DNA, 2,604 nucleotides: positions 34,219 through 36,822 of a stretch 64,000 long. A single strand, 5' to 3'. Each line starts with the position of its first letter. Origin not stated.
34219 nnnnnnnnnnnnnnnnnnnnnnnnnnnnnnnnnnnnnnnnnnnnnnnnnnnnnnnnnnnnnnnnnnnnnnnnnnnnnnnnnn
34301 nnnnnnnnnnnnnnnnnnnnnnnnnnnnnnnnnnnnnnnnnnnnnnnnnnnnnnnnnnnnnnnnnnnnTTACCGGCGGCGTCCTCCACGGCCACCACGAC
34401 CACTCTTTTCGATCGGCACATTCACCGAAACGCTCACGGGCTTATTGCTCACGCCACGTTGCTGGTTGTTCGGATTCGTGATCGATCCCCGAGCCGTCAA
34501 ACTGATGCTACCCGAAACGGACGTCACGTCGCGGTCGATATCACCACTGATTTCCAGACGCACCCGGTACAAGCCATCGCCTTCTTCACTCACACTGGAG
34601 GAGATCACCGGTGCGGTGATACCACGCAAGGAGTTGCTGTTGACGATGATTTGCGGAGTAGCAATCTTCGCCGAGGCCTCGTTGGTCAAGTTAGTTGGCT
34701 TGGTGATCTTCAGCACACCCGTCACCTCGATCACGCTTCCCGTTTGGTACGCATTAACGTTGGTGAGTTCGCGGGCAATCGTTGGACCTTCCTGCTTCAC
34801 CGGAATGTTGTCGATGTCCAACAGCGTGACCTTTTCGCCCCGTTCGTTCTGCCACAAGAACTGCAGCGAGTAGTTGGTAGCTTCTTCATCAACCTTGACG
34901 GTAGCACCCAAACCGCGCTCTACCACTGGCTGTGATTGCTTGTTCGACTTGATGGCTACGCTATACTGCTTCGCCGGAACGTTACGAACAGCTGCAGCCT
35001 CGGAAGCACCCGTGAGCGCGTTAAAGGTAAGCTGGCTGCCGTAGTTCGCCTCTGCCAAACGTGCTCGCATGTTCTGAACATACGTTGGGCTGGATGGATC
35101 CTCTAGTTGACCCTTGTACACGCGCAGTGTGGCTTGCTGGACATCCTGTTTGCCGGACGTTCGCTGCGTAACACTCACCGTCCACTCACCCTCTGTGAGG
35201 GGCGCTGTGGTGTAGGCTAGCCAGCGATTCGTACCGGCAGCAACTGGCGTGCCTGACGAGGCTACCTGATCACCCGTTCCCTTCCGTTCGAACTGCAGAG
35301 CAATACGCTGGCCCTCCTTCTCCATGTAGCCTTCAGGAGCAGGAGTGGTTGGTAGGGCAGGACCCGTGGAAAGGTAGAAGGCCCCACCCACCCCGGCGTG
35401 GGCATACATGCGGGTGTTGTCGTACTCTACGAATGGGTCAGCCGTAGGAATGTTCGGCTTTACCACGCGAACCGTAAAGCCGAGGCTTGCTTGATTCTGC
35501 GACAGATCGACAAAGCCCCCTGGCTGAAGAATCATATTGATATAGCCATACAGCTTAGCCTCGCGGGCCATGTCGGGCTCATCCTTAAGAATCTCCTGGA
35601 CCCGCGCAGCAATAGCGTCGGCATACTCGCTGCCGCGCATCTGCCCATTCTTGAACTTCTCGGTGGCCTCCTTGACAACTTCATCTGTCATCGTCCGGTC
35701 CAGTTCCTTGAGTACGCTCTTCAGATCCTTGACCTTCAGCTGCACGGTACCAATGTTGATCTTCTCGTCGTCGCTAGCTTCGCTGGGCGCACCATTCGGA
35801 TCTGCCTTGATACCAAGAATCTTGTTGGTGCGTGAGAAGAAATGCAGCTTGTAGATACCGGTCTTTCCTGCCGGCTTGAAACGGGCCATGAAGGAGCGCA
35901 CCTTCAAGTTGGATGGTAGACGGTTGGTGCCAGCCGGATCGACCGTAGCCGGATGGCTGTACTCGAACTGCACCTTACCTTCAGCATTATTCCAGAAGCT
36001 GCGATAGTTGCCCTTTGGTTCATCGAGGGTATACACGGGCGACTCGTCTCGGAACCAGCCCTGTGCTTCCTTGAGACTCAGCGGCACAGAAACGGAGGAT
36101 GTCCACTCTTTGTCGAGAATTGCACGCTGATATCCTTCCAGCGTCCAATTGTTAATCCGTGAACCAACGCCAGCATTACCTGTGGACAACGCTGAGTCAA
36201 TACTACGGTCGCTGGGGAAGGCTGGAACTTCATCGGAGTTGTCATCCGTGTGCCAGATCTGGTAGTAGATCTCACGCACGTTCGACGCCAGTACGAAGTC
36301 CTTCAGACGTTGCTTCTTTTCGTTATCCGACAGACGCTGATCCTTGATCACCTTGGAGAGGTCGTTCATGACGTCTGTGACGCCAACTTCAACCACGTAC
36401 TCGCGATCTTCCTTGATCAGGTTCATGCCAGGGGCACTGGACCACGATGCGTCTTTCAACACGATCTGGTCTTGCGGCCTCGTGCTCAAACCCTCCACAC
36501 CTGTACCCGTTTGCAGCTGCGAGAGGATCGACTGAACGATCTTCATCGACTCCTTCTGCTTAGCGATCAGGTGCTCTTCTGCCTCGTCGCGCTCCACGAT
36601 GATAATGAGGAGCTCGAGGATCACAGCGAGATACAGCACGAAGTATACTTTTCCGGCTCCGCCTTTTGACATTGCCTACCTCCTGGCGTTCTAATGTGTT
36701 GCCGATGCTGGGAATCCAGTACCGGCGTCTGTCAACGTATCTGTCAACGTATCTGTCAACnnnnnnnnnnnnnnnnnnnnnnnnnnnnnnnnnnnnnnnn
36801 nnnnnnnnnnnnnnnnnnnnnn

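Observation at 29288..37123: Co-directional five-gene envelope cluster of uncharacterised secreted/membrane proteins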

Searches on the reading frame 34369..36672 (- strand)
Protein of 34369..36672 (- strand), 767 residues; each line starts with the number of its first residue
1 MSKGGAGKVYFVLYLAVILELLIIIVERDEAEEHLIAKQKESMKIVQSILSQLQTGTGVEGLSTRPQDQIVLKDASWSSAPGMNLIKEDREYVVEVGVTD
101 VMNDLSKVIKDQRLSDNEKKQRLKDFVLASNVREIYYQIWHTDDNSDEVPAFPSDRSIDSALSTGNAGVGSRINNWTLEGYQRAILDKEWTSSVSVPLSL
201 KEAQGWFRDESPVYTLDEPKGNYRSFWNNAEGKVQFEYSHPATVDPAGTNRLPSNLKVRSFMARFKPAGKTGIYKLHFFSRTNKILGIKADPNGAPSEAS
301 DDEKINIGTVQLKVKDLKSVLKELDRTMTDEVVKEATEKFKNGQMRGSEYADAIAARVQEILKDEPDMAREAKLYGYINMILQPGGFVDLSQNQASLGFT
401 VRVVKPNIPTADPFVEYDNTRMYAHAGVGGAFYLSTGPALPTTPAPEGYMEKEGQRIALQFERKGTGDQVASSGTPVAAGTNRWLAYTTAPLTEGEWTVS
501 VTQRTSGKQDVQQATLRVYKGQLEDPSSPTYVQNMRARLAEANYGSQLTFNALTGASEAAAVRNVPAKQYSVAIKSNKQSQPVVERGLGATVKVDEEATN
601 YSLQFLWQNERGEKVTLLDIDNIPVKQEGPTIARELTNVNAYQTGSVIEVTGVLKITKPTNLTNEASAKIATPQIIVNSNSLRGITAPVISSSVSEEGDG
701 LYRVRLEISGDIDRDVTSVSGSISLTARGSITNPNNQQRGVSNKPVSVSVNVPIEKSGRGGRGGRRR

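Call 4: search_protein_families(library=pfam, proteins=[window:34369-36672:-], max_evalue=0.1)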
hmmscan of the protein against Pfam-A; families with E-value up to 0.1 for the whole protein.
window:34369-36672:- (767 aa): 1 family
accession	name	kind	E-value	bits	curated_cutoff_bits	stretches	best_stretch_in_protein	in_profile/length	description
PF08321.18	PPP5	-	0.019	15.6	23.5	1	324-368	47-91/93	PPP5 TPR repeat region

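Call 5: search_protein_families(library=ncbifam, proteins=[window:34369-36672:-], max_evalue=0.1)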
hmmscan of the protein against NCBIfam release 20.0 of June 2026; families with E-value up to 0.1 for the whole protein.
window:34369-36672:- (767 aa): 1 family
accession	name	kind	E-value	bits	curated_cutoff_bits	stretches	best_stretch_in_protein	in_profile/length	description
NF006410.0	PRK08655.1-4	equivalog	0.057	12.2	498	1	313-372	249-309/446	prephenate dehydrogenase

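Call 6: find_homologous_proteins(query=window:34369-36672:-)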
Query window:34369-36672:- (767 aa): 604 proteins with E <= 0.001 among 8000 candidates; the best 120 are listed.
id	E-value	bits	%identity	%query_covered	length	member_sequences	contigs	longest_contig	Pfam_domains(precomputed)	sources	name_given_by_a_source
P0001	0.0e+0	1652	96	100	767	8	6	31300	-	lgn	-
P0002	2.4e-268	911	56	100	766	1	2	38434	-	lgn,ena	-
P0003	1.1e-261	889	54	99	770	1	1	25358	-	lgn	-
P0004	2.0e-199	683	47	99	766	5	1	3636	-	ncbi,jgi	jgi:hypothetical protein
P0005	4.1e-176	606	46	93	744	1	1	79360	-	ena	-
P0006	5.0e-175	602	66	54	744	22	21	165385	-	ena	-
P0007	3.5e-174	599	66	54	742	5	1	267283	-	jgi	-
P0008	1.1e-172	594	45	98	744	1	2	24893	-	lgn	-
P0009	5.8e-172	592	65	54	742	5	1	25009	-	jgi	-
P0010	6.8e-172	592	62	58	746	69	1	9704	-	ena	-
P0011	8.9e-172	591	45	93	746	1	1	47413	-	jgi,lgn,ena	jgi:hypothetical protein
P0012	1.5e-171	591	45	93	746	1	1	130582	-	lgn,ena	-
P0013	4.5e-169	582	56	65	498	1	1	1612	-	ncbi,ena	-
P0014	7.3e-167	575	65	54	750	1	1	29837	-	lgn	-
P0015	5.0e-160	552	44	90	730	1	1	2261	-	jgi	jgi:hypothetical protein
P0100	4.3e-82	295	33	98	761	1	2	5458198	-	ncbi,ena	-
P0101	4.5e-82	295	31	100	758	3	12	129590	-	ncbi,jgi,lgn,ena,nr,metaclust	ncbi:MAG: hypothetical protein A2X61_14175 [Ignavibacteria bacterium GWB2_35_12]|nr:MAG: hypothetica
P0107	2.5e-81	292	32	100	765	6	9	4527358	-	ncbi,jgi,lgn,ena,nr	ncbi:MAG: hypothetical protein RO257_05950 [Candidatus Kapabacteria bacterium]|nr:hypothetical prote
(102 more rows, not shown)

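Call 7: search_solved_structures(query=window:34369-36672:-, max_evalue=1)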
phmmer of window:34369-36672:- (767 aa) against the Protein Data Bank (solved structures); distinct sequences matched with E-value up to 1: 1.
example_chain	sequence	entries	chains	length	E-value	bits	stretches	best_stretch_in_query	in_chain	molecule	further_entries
1dly_A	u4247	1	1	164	0.3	12.6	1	474-559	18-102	HEMOGLOBIN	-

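Call 8: find_encoding_contigs(protein=P0107, flank=10000, max_places=2)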
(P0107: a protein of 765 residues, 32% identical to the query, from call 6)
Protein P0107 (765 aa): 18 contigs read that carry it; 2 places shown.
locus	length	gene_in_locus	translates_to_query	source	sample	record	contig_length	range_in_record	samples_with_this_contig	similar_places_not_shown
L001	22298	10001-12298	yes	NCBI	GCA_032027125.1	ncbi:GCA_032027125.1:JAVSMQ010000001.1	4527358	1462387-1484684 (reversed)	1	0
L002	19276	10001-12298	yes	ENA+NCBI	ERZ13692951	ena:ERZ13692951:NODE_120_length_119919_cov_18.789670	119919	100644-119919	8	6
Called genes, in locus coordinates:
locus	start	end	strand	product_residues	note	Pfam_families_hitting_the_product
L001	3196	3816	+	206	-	-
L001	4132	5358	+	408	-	PF04055:Radical_SAM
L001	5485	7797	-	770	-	PF05345:He_PIG (weak), PF07495:Y_Y_Y (faint), PF17210:SdrD_B (faint), PF22904:NOMO1-like_2nd (faint), PF09430:EMC7_beta-sandw (faint), PF13620:CarboxypepD_reg, PF13715:CarbopepD_reg_2, PF18962:Por_Secre_tail, +3 more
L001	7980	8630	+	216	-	-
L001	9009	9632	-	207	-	-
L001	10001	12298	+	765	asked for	-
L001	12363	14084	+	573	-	-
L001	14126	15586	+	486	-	-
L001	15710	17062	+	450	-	PF00362:Integrin_beta (faint), PF00092:VWA, PF13519:VWA_2, PF25106:VWA_4, PF11265:Med25_VWA (weak), PF00691:OmpA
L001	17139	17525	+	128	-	PF03330:DPBB_1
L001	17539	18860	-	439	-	PF00696:AA_kinase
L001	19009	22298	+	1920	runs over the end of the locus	-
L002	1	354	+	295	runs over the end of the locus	PF00535:Glycos_transf_2, PF13641:Glyco_tranf_2_3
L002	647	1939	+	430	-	PF00919:UPF0004, PF04055:Radical_SAM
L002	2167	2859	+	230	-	-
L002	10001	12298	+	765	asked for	-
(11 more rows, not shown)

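Call 9: find_encoding_contigs(protein=P0101, flank=10000, max_places=2)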
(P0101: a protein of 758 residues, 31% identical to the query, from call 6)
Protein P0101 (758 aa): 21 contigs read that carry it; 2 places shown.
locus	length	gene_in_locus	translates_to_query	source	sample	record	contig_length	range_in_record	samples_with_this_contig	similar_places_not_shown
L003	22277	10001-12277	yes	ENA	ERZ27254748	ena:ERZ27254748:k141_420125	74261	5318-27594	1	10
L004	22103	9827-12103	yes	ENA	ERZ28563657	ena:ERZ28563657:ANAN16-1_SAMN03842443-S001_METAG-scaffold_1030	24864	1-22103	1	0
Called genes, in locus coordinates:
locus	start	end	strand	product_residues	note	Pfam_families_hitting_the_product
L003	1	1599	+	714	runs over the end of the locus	PF18962:Por_Secre_tail (weak)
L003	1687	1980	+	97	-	-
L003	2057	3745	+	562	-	PF02366:PMT, PF13231:PMT_2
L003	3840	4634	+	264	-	-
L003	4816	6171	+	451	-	-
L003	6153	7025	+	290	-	PF02086:MethyltransfD12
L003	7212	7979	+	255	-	PF03544:TonB_C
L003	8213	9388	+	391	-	PF05922:Inhibitor_I9, PF00082:Peptidase_S8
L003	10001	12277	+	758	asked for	-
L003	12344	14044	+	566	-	-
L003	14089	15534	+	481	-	-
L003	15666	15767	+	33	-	-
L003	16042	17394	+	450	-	PF00092:VWA, PF00362:Integrin_beta (faint), PF13519:VWA_2, PF25106:VWA_4, PF00691:OmpA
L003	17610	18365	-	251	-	PF20772:TACO1_YebC_N, PF01709:Transcrip_reg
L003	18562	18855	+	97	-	PF04365:BrnT_toxin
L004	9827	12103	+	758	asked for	-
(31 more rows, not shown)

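Call 10: find_encoding_contigs(protein=P0100, flank=10000, max_places=2)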
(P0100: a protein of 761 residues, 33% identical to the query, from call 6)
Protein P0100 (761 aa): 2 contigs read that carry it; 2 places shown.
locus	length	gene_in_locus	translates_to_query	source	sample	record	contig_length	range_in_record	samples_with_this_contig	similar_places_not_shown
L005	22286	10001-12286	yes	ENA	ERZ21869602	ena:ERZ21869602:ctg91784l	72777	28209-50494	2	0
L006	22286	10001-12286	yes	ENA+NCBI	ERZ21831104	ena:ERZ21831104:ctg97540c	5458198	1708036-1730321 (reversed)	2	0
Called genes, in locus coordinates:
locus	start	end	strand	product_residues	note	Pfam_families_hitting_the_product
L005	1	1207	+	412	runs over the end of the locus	PF05201:GlutR_N, PF01488:Shikimate_DH, PF00745:GlutR_dimer (weak)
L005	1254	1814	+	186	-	PF06616:BsuBI_PstI_RE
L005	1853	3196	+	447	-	PF00875:DNA_photolyase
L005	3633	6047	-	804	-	PF11551:Omp28, PF07705:CARDB (faint), PF07610:DUF1573 (faint), PF15780:ASH (faint), PF22073:Cep192_D4 (faint), PF22544:HYDIN_VesB_CFA65-like_Ig (weak), PF18962:Por_Secre_tail (weak)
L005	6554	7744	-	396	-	PF00557:Peptidase_M24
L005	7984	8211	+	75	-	-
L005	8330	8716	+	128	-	PF01521:Fe-S_biosyn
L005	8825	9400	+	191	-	PF00081:Sod_Fe_N, PF02777:Sod_Fe_C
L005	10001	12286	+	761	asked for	-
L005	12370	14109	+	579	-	-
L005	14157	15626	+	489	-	-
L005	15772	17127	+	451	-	PF00092:VWA, PF11265:Med25_VWA (faint), PF13519:VWA_2, PF25106:VWA_4, PF00691:OmpA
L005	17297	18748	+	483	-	PF00749:tRNA-synt_1c, PF19269:Anticodon_2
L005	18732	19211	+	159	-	-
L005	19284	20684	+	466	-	PF00072:Response_reg, PF00158:Sigma54_activat, PF14532:Sigma54_activ_2, PF01078:Mg_chelatase (faint), PF25601:AAA_lid_14, PF02954:HTH_8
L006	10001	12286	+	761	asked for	-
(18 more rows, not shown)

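Call 17: find_related_loci(query=A1, collection=genome_contigs, flank=10000)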
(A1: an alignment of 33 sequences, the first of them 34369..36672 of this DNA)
Query A1 (767 aa) in genome_contigs; peptide patterns used: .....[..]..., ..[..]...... (x = any residue, [..] = any of these).
354 stretches matched a pattern; 256 encode a relative of the query (tblastn E <= 1e-3); the best 80 are kept; 80 distinct loci.
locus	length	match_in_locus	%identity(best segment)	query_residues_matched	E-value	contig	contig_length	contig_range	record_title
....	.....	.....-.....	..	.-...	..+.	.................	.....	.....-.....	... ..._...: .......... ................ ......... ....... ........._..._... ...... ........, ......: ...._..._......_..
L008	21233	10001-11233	66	1-413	0e+0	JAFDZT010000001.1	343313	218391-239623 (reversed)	MAG: Bacteroidetes bacterium isolate SZAS-90 BACT-TMP-14__1__length-343313, whole genome shotgun sequence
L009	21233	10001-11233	66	1-413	0e+0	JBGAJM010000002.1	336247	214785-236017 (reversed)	MAG: Candidatus Kapaibacterium sp. isolate MAG_AAO_H10.30 AAOH10-30_opera_contig_121, whole genome shotgun sequence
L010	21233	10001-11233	66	1-413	3e-179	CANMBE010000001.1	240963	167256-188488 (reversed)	MAG: Ignavibacteria bacterium isolate ZH-15may19-110 genome assembly, contig: ZH-15May19-c18, whole genome shotgun seque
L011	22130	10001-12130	45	1-710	2e-177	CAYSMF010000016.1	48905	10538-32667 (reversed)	MAG TPA_asm: uncultured Melioribacter sp. isolate SRP278252_co3_515 genome assembly, contig: NODE_894_length_48905_cov_4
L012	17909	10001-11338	62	1-446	7e-177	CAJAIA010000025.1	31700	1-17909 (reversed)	MAG: uncultured Ignavibacteria bacterium isolate Loc090721-4m_bin-0677 genome assembly, contig: bin-0677:25/45, whole ge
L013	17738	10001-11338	61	1-446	2e-176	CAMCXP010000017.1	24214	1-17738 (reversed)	MAG: Melioribacter roseus P3M-2 isolate MiE-14oct19-197 genome assembly, contig: MiE-14oct19-C2534, whole genome shotgun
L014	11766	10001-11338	62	1-446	1e-176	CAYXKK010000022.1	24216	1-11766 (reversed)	MAG TPA_asm: uncultured Melioribacter sp. isolate SRP318679_co1_368 genome assembly, contig: NODE_3325_length_24216_cov_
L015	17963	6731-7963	57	1-413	1e-136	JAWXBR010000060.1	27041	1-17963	MAG: bacterium isolate MP6IB1.81 k99_1482112, whole genome shotgun sequence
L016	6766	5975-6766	68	1-266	6e-115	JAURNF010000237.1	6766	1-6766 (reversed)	MAG: Candidatus Kapaibacterium sp. isolate SFB_Oligo_Co_79 k141_4143453, whole genome shotgun sequence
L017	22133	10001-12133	34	1-736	1e-97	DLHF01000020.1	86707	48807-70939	MAG TPA_asm: Ignavibacteria bacterium UBA7675 UBA7675_contig_5815, whole genome shotgun sequence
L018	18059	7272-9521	34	1-754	1e-93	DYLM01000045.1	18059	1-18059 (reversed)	MAG TPA_asm: Chloroherpeton thalassium isolate SulCav_AS07-7_33_25 SulCav_AS07_7_3083_length_18059_cov_15_551600, whole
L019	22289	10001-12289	32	1-767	8e-93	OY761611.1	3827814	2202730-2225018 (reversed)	MAG: Candidatus Kapabacteria bacterium isolate 963550f5-4d88-4eb0-99f7-25ebda648600 genome assembly, chromosome: 1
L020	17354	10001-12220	32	6-754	4e-92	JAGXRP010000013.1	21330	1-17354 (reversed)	MAG: Desulfobulbaceae bacterium isolate CROMO_A_116 c_000000141241, whole genome shotgun sequence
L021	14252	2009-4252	32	9-750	3e-92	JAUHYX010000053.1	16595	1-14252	MAG: bacterium isolate 3_bin.89 NODE_4133_length_16595_cov_1.024047, whole genome shotgun sequence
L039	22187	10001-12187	32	8-755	8e-86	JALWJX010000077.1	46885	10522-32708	MAG: Candidatus Kapaibacterium sp. isolate M17_metabat1_scaf2bin.117 M17_NODE_347_length_46885_cov_1.975961, whole genom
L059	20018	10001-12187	33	8-755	6e-88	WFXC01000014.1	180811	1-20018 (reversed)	MAG: Candidatus Kapaibacterium sp. isolate S141_32_esom k151_198021, whole genome shotgun sequence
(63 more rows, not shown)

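Call 25: predict_structure(alignment_id=A1)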
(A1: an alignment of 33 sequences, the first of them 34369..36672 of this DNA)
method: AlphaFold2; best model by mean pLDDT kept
length: 767 residues; sequences in the alignment: 33
mean_pLDDT: 79.9   pTM: 0.53
mean pLDDT of the five models: 79.9, 78.9, 78.8, 77.7, 76.6
residues with pLDDT >= 90: 192; 70-90: 420; 50-70: 111; < 50: 44
segments of 3 or more residues with pLDDT < 50: 1-5, 55-66, 294-296, 467-478, 759-767
pLDDT, mean of each block of 10 residues (from residue 1): 46 70 63 58 64 46 51 67 70 83 87 87 87 91 82 80 67 89 90 87 87 91 83 84 65 71 89 90 75 58 77 80 84 90 85 87 86 86 81 81 72 83 91 86 85 93 64 38 91 93 87 93 66 82 80 83 89 91 92 85 93 91 86 88 87 86 62 88 88 87 91 84 91 82 90 69 39
secondary structure, 60 per line:
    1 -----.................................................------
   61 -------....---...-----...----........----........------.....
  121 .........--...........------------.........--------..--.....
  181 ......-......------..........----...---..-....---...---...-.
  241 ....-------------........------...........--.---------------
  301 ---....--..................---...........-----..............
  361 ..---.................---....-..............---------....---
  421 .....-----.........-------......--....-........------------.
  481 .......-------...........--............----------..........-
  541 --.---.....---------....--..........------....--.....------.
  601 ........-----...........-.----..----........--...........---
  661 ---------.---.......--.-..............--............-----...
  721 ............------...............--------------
elements in order (helices of 4 or more, strands of 3 or more residues): H6-54 E68-71 E90-97 H102-109 H116-129 E132-142 H155-163 E176-186 H188-193 H200-209 E214-216 H223-226 E236-238 H240-244 E258-265 E272-282 E304-307 E310-313 H314-327 H331-341 H347-362 H366-382 H386-389 E394-404 E414-417 E421-425 E431-439 E447-452 E455-458 E460-467 E480-487 E495-505 E508-519 H530-539 E547-551 H561-564 E570-576 E583-586 E589-593 E600-608 E614-624 E637-644 E647-657 E674-680 E685-698 E701-712 E718-732 E739-753
